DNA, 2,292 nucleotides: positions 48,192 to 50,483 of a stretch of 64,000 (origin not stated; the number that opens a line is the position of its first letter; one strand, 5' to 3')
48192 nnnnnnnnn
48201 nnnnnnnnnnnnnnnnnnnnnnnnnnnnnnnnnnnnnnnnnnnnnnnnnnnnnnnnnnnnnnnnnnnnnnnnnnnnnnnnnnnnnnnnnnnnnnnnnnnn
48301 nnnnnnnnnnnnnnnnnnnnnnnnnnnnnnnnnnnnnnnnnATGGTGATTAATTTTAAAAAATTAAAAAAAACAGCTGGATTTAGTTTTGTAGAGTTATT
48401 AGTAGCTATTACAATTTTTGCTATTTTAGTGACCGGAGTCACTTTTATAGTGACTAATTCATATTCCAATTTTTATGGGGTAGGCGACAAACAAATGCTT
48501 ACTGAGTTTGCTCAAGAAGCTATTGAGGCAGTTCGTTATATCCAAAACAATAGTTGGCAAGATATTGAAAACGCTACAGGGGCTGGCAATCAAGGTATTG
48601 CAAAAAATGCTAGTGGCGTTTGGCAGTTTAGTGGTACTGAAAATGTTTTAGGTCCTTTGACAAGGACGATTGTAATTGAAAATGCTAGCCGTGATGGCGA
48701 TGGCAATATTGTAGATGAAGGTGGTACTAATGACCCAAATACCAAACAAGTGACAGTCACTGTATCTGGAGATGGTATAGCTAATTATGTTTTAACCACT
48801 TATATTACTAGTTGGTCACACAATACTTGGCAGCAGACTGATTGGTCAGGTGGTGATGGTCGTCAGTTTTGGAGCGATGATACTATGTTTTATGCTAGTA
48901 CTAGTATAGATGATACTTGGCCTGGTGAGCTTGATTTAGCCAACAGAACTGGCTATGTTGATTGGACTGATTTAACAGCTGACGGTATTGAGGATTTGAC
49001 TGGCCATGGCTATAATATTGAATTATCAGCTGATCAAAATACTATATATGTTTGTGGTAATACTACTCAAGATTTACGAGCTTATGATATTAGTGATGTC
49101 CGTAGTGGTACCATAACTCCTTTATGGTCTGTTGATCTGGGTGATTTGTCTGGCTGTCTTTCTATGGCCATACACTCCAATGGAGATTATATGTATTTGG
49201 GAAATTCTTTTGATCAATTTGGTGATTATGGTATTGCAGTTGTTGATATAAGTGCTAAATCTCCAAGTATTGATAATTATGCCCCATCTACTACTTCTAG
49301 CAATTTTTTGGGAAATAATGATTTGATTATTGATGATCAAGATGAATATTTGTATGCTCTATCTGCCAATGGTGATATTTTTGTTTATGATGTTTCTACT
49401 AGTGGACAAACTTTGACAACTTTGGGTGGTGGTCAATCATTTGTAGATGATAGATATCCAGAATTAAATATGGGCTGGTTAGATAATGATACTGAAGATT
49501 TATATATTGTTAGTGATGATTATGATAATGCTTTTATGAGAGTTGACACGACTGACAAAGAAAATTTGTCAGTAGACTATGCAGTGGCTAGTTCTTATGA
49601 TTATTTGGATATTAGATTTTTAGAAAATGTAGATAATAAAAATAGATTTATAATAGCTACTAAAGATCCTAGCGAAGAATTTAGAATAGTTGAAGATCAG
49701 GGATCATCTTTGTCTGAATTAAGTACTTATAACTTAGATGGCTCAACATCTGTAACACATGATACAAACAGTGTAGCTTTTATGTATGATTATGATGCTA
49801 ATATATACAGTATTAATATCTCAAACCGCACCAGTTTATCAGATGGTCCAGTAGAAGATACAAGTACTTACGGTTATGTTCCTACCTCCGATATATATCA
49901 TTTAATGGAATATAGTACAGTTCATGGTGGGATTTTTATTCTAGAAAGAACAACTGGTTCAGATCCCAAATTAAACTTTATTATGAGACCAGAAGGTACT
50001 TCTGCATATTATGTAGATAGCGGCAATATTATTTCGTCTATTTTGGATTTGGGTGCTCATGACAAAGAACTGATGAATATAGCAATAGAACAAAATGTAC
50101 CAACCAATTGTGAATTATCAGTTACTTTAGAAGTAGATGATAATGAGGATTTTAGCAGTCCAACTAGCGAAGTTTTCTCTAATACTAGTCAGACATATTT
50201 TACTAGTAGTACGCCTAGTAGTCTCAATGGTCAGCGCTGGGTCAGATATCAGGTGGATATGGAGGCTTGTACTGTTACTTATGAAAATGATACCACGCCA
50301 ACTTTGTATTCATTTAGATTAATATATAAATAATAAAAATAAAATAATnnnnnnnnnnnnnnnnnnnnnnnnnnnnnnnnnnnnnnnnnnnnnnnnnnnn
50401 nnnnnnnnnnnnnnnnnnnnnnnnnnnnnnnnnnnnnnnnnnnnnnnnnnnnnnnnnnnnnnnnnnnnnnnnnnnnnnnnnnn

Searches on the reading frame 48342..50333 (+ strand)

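Call 9: search_protein_families(library=pfam, proteins=[window:48342-50333:+], max_evalue=0.0001)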
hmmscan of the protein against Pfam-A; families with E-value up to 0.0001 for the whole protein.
window:48342-50333:+ (663 aa): 1 family
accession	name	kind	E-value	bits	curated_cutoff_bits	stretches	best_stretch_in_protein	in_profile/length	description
PF07963.17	N_methyl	-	2.4e-06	27.3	21.2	1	9-33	2-26/27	Prokaryotic N-terminal methylation motif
